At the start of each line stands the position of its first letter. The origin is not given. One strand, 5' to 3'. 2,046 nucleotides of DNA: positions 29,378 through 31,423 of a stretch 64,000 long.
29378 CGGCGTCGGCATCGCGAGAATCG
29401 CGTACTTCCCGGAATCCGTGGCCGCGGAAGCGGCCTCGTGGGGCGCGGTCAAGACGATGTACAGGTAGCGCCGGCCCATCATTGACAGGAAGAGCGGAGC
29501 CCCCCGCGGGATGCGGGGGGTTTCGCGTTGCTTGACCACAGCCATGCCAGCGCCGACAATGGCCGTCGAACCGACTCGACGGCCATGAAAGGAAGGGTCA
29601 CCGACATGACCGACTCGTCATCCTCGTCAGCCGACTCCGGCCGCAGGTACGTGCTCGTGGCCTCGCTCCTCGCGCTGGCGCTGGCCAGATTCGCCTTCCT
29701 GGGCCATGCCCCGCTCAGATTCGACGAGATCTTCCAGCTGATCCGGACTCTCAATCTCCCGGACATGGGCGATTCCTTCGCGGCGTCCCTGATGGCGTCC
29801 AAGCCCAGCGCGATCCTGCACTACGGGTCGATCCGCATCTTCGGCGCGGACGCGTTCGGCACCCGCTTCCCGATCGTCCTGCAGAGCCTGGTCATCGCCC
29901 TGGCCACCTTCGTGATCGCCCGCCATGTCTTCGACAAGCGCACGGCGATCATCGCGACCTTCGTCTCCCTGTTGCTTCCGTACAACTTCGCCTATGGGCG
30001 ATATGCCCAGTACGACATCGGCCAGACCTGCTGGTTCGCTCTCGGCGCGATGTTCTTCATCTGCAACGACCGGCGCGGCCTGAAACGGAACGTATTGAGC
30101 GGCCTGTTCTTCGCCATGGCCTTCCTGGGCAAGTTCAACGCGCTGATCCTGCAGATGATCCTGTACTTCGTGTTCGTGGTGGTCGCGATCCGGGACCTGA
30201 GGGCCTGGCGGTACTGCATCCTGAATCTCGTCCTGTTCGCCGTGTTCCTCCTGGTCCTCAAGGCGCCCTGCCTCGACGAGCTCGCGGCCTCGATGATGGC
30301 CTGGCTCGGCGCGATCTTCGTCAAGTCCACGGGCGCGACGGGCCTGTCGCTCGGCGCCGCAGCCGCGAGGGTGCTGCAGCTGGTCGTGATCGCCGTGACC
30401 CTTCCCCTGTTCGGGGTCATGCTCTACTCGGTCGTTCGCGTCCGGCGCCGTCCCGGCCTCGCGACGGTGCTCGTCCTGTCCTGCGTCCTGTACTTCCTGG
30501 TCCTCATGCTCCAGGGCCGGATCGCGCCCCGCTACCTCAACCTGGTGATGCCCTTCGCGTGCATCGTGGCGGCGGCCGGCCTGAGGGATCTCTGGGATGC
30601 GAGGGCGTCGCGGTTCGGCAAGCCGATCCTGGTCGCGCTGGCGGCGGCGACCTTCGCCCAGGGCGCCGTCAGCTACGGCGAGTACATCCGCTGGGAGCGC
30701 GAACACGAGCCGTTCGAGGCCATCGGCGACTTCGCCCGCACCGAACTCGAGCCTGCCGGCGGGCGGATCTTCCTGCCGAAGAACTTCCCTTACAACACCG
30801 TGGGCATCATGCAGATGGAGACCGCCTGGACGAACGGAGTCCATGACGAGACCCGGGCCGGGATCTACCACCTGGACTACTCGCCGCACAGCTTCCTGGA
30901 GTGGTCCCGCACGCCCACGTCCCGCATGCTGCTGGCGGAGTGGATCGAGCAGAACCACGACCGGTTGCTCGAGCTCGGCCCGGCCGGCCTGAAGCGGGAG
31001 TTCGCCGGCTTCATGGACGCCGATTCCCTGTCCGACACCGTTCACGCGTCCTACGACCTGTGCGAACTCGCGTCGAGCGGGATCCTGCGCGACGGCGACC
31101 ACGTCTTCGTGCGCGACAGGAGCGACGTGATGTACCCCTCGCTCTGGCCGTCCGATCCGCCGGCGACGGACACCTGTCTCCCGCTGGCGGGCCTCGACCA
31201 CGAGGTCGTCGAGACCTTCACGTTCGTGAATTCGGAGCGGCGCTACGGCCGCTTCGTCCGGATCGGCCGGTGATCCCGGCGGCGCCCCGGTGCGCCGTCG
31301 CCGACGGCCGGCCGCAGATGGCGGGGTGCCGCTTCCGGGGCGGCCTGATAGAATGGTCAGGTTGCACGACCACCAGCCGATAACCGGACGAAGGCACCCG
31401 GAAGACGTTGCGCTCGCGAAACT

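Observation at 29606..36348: An Arn-like undecaprenyl-phosphate amino-sugar modification cluster with non-canonical composition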

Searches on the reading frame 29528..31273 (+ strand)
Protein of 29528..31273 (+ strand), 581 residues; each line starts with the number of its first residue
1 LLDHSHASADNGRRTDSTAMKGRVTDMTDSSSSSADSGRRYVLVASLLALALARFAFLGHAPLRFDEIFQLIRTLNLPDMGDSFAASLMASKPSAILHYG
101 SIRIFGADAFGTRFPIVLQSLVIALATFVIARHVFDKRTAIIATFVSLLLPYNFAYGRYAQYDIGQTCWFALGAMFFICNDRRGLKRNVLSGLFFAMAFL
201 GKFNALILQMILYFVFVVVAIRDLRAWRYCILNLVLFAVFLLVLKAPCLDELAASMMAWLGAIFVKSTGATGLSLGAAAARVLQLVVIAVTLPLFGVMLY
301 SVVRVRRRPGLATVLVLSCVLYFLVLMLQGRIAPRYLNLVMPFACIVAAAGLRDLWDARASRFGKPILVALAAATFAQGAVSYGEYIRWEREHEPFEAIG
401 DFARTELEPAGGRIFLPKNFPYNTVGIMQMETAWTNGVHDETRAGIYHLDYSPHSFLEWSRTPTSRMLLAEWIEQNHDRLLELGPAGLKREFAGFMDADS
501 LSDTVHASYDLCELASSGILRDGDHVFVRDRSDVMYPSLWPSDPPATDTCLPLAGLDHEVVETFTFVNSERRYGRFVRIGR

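Call 6: search_protein_families(library=pfam, proteins=[window:29528-31273:+], max_evalue=0.01)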
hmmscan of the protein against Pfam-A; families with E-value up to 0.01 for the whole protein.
window:29528-31273:+ (581 aa): 2 families
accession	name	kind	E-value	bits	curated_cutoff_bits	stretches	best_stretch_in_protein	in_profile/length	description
PF13231.12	PMT_2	-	1.5e-09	38.7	26.1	1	101-239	13-156/160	Dolichyl-phosphate-mannose-protein mannosyltransferase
PF02366.24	PMT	-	0.0052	16.8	22.7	1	107-229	80-211/245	Dolichyl-phosphate-mannose-protein mannosyltransferase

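Call 7: search_protein_families(library=ncbifam, proteins=[window:29528-31273:+], max_evalue=0.001)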
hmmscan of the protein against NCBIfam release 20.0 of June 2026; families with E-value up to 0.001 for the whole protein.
window:29528-31273:+ (581 aa): 1 family
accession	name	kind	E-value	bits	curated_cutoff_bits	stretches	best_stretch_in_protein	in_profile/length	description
NF009784.2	PRK13279.1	equivalog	1.2e-05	24.2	567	1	103-239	74-217/539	lipid IV(A) 4-amino-4-deoxy-L-arabinosyltransferase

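Call 11: find_homologous_proteins(query=window:29528-31273:+, max_evalue=0.00001)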
Query window:29528-31273:+ (581 aa): 3 proteins with E <= 0.00001 among 8000 candidates.
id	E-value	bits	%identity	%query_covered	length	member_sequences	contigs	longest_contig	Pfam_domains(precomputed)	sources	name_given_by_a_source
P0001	0.0e+0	1245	100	96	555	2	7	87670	PF13231.13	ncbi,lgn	-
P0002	1.1e-190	653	55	95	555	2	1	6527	PF13231.13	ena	-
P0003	3.5e-164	566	48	96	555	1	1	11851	PF13231.13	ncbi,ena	-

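Call 12: find_encoding_contigs(protein=P0002, flank=10000, max_places=3)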
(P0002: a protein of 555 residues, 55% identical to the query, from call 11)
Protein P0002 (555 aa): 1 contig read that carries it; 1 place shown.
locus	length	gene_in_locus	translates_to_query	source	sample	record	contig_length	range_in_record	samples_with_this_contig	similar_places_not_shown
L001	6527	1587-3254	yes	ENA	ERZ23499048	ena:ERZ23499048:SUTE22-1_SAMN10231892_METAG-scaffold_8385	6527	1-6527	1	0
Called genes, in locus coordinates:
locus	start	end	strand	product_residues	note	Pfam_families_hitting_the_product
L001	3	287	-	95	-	?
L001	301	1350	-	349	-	PF08541:ACP_syn_III_C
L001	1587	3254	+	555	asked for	PF13231:PMT_2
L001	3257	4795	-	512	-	PF00501:AMP-binding, PF13193:AMP-binding_C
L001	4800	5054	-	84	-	-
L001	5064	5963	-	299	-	PF00733:Asn_synthase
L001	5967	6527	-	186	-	?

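Call 13: find_encoding_contigs(protein=P0003, flank=10000, max_places=3)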
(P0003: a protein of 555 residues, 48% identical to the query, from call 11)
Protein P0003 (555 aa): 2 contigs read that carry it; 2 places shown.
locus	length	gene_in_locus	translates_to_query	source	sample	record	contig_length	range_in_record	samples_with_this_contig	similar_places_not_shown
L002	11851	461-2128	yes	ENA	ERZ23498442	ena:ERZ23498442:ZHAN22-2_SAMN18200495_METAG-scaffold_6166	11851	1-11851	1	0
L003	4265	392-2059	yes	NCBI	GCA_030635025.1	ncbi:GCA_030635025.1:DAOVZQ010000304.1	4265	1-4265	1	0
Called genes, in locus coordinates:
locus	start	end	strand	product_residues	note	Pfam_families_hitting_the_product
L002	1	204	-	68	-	?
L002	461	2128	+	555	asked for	PF13231:PMT_2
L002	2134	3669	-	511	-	PF00501:AMP-binding, PF13193:AMP-binding_C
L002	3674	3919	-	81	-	-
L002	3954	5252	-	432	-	PF00733:Asn_synthase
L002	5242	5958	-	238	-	-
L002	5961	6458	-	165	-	PF18306:LDcluster4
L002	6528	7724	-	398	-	PF00817:IMS, PF11798:IMS_HHH (weak), PF11799:IMS_C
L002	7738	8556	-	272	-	-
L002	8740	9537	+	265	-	PF03476:MOSC_N, PF03473:MOSC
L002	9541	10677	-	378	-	PF16317:Glyco_hydro_99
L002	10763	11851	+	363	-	?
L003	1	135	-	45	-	?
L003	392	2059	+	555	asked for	PF13231:PMT_2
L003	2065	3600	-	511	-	PF00501:AMP-binding, PF13193:AMP-binding_C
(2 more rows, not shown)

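Call 14: list_cluster_members(proteins=[P0001, P0002, P0003])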
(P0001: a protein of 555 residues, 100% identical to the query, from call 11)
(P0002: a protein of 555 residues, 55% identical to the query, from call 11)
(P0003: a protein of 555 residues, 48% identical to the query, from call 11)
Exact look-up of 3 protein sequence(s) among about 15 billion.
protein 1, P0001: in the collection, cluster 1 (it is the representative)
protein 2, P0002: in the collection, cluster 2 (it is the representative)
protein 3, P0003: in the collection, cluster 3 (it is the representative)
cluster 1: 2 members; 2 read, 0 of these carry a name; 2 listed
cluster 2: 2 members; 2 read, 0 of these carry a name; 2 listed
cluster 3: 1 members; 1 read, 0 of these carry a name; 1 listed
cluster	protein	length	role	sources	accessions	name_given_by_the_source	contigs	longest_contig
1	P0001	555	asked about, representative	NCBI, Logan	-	-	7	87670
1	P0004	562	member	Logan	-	-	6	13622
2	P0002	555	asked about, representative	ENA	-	-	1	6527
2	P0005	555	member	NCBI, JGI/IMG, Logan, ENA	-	-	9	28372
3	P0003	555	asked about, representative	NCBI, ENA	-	-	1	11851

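Call 15: find_encoding_contigs(protein=P0001, flank=10000, max_places=6)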
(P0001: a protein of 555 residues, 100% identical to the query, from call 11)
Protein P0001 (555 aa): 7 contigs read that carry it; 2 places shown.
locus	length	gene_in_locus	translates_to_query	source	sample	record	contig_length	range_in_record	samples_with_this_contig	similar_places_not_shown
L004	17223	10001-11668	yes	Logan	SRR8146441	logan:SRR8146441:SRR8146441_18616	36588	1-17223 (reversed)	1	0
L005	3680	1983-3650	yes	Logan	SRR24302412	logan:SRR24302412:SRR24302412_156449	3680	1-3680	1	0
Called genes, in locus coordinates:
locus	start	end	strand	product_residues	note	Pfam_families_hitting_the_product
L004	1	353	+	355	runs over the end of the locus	PF25917:BSH_RND, PF25919:BSH_CusB (weak), PF25973:BSH_CzcB, PF25954:Beta-barrel_RND_2, PF25967:RND-MFP_C (weak), PF25989:YknX_C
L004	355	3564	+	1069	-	PF00873:ACR_tran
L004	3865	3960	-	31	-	-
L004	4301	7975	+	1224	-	PF00082:Peptidase_S8, PF13620:CarboxypepD_reg, PF13715:CarbopepD_reg_2 (weak), PF13620:CarboxypepD_reg, PF13715:CarbopepD_reg_2 (weak), PF06119:NIDO (weak), PF13860:FlgD_ig, PF18962:Por_Secre_tail (faint)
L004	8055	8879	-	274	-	-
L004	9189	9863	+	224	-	-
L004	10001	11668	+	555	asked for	PF13231:PMT_2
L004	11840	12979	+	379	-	PF01041:DegT_DnrJ_EryC1, PF01212:Beta_elim_lyase (weak), PF00155:Aminotran_1_2 (weak), PF00266:Aminotran_5 (weak)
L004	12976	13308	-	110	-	PF00892:EamA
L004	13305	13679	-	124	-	-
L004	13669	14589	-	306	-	PF15617:C-C_Bond_Lyase (faint), PF03328:HpcH_HpaI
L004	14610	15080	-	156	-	PF19315:MC_hydratase, PF01575:MaoC_dehydratas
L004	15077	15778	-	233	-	PF00132:Hexapep (weak)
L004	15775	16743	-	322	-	PF00535:Glycos_transf_2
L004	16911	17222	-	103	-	?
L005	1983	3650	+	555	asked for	PF13231:PMT_2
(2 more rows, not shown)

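Call 16: find_encoding_contigs(protein=P0005, flank=10000, max_places=4)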
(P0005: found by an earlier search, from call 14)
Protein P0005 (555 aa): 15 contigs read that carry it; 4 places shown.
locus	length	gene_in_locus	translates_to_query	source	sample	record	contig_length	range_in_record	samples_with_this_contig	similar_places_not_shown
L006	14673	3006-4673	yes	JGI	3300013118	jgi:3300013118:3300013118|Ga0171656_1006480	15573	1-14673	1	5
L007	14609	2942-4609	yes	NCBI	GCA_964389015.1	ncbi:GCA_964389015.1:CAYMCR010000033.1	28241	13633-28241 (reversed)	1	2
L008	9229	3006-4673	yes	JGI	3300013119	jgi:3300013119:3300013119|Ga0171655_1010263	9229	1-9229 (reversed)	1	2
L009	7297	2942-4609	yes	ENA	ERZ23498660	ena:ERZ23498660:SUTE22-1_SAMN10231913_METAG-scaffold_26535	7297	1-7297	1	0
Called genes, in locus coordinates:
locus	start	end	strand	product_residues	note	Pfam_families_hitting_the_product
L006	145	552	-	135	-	PF12172:zf-ChsH2, PF01796:OB_ChsH2_C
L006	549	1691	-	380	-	PF00108:Thiolase_N, PF00109:ketoacyl-synt (faint), PF02803:Thiolase_C, PF22691:Thiolase_C_1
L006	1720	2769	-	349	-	PF08541:ACP_syn_III_C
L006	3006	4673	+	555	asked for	PF13231:PMT_2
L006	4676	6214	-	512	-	PF00501:AMP-binding, PF13193:AMP-binding_C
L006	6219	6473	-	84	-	-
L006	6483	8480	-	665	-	PF12481:DUF3700, PF13522:GATase_6, PF13537:GATase_7, PF00733:Asn_synthase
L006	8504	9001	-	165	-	PF18306:LDcluster4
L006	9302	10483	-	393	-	PF00817:IMS, PF11798:IMS_HHH (weak), PF11799:IMS_C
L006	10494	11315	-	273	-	-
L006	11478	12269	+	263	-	PF03476:MOSC_N, PF03473:MOSC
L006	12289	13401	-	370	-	PF16317:Glyco_hydro_99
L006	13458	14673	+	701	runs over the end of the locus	PF20434:BD-FAE (weak), PF00326:Peptidase_S9, PF01738:DLH (faint)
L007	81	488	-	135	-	PF12172:zf-ChsH2, PF01796:OB_ChsH2_C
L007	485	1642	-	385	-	PF00108:Thiolase_N, PF00109:ketoacyl-synt (faint), PF02803:Thiolase_C, PF22691:Thiolase_C_1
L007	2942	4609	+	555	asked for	PF13231:PMT_2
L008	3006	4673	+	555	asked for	PF13231:PMT_2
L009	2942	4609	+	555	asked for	PF13231:PMT_2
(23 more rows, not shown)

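Call 17: search_solved_structures(query=window:29606-31273:+, max_evalue=1)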
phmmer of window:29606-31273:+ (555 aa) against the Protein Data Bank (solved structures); distinct sequences matched with E-value up to 1: 1.
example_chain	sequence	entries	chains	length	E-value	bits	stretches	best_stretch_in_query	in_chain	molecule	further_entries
6u8y_C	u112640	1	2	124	0.14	14.1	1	30-121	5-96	Monovalent cation/H+ antiporter subunit G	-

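Call 40: search_protein_representatives(protein=window:29606-31273:+)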
Query: 555 residues. Proteins with E-value up to 0.001 (for the whole library): 102; up to 1e-10: 8; up to 1e-30: 4. The best 102 are listed.
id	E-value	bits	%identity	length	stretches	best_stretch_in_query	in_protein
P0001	0.0e+00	1244.9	100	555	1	1-555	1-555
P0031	7.2e-103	361.7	34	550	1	17-553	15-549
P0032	2.5e-63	231.2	33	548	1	21-474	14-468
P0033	2.9e-60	221.1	32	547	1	22-513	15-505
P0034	5.4e-14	68.4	28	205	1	354-515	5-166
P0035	2.0e-12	63.2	26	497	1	15-354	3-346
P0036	3.0e-11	59.3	42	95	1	18-94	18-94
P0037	9.7e-11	57.6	34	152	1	403-518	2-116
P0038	4.0e-08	49.0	27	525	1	75-389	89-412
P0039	6.8e-08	48.2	30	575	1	14-347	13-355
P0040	2.1e-07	46.6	32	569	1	8-362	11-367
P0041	7.1e-07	44.9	28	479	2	32-235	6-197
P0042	7.9e-07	44.7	29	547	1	13-361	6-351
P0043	8.0e-07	44.7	35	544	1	64-212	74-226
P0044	1.8e-06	43.6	26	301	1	75-223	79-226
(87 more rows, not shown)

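Call 42: find_homologous_proteins(query=A2, max_evalue=0.001)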
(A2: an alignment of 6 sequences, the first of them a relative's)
Query A2 (6 sequences) (555 aa, profile of the alignment): 4 proteins with E <= 0.001 among 8000 candidates.
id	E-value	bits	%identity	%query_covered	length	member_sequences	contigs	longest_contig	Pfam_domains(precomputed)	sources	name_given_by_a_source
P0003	5.9e-264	895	48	100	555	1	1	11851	PF13231.13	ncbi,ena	-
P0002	5.6e-261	885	55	100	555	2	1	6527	PF13231.13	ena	-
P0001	8.7e-258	875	100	100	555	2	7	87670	PF13231.13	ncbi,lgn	-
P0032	3.8e-227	774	31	89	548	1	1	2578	PF13231.13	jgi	jgi:hypothetical protein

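Call 46: find_related_loci(query=A2, collection=metagenome_contigs, flank=10000)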
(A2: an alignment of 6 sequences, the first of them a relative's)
Query A2 (555 aa) in metagenome_contigs; peptide patterns used: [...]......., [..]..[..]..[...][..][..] (x = any residue, [..] = any of these).
105 stretches matched a pattern; 1 encode a relative of the query (tblastn E <= 1e-3); 1 distinct loci.
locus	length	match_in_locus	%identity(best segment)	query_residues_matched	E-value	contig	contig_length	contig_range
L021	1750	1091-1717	42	14-219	1e-41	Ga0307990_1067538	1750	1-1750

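Call 56: predict_structure(alignment_id=A2)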
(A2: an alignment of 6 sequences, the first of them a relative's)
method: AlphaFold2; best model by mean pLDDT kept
length: 555 residues; sequences in the alignment: 6
mean_pLDDT: 72.2   pTM: 0.74
mean pLDDT of the five models: 72.2, 69.3, 62.9, 57.7, 56.2
residues with pLDDT >= 90: 49; 70-90: 299; 50-70: 154; < 50: 53
segments of 3 or more residues with pLDDT < 50: 1-6, 54-56, 241-245, 395-421, 461-463, 520-525
pLDDT, mean of each block of 10 residues (from residue 1): 46 74 74 61 59 53 59 74 73 82 90 87 67 56 89 84 92 82 91 85 92 86 71 65 54 82 83 83 82 88 69 85 87 66 85 83 75 74 77 48 35 36 67 61 64 61 61 58 73 86 67 65 52 86 81 83
secondary structure, 60 per line:
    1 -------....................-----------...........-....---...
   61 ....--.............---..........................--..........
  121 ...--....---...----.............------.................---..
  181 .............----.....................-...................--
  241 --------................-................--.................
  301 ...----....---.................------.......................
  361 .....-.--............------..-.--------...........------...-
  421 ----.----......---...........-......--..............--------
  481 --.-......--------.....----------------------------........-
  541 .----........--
elements in order: H8-27 H39-49 H51-54 H58-64 H67-79 H83-108 H111-123 H126-129 H140-152 H159-175 H179-193 H198-218 H220-238 H249-264 H266-281 H284-303 H308-311 H315-331 H338-365 H370-381 H400-410 H430-435 H439-449 H451-456 H459-472 H485-490 E499-503 E532-539 E546-553

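Call 58: fold_search(model_id=the predicted structure, library=pdb)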
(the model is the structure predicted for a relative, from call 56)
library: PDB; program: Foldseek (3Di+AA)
matches with E <= 10: 352; with E <= 0.001: 16
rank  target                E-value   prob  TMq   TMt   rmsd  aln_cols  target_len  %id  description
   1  5ezm                  5.9e-08  1.00  0.48  0.50  17.2       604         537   16  Crystal Structure of ArnT from Cupriavidus metallidurans in the apo state (released 2016-02-17)
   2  5f15                  1.3e-07  1.00  0.48  0.49   5.7       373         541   17  Crystal Structure of ArnT from Cupriavidus metallidurans bound to Undecaprenyl phosphate (released 2016-02-17)
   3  3wak                  4.5e-06  1.00  0.41  0.28  12.3       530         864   16  Crystal structure of the Archaeoglobus fulgidus oligosaccharyltransferase (O29867_ARCFU) in the apo form (released 2013-10-30)
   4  7e9s_A                9.1e-06  1.00  0.41  0.28   8.3       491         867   14  Archaeal oligosaccharyltransferase AglB from Archaeoglobus fulgidus in complex with an inhibitory peptide and a dolich (released 2021-09-08)
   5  5gmy_A                1.1e-05  1.00  0.39  0.27  11.6       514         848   13  Crystal structure of the Archaeoglobus fulgidus oligosaccharyltransferase (O29867_ARCFU) tethered with an acceptor pep (released 2017-02-01)
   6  3waj                  1.2e-05  1.00  0.40  0.29  13.2       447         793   16  Crystal structure of the Archaeoglobus fulgidus oligosaccharyltransferase (O29867_ARCFU) complex with Zn and sulfate (released 2013-10-30)
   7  8agb_A                2.2e-05  1.00  0.50  0.44  15.3       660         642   12  Structure of yeast oligosaccharylransferase complex with lipid-linked oligosaccharide bound (released 2022-12-07)
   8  8age_A                2.8e-05  1.00  0.48  0.43  14.6       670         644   13  Structure of yeast oligosaccharylransferase complex with acceptor peptide bound (released 2022-12-07)
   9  7oci_F                5.2e-05  1.00  0.48  0.43  15.3       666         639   13  Cryo-EM structure of yeast Ost6p containing oligosaccharyltransferase complex (released 2022-02-16)
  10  6ezn_F                1.1e-04  1.00  0.42  0.37  11.3       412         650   16  Cryo-EM structure of the yeast oligosaccharyltransferase (OST) complex (released 2018-01-17)
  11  8agc_A                1.2e-04  1.00  0.46  0.38  15.1       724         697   13  Structure of yeast oligosaccharylransferase complex with lipid-linked oligosaccharide and non-acceptor peptide bound (released 2022-12-07)
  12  8pn9_A                2.5e-04  1.00  0.50  0.43  10.0       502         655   11  Structure of human oligosaccharyltransferase OST-A complex bound to NGI-1 (released 2024-05-08)
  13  9n9j_I                3.3e-04  1.00  0.43  0.35  10.6       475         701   12  Structure of a GRP94 folding intermediate engaged with a CCDC134- and FKBP11-bound secretory translocon (released 2025-11-19)
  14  6c26_A                4.7e-04  1.00  0.46  0.41  16.2       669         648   13  The Cryo-EM structure of a eukaryotic oligosaccharyl transferase complex (released 2018-01-31)
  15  8b6l_I                5.2e-04  1.00  0.47  0.39   9.6       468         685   10  Subtomogram average of the human Sec61-TRAP-OSTA-translocon (released 2022-12-07)
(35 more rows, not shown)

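Call 74: search_protein_families(library=ncbifam, proteins=[L021:372-782:+], max_evalue=0.00001)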
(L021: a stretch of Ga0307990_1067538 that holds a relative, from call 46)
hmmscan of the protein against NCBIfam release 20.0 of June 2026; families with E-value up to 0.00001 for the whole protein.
L021:372-782:+ (136 aa): 0 families
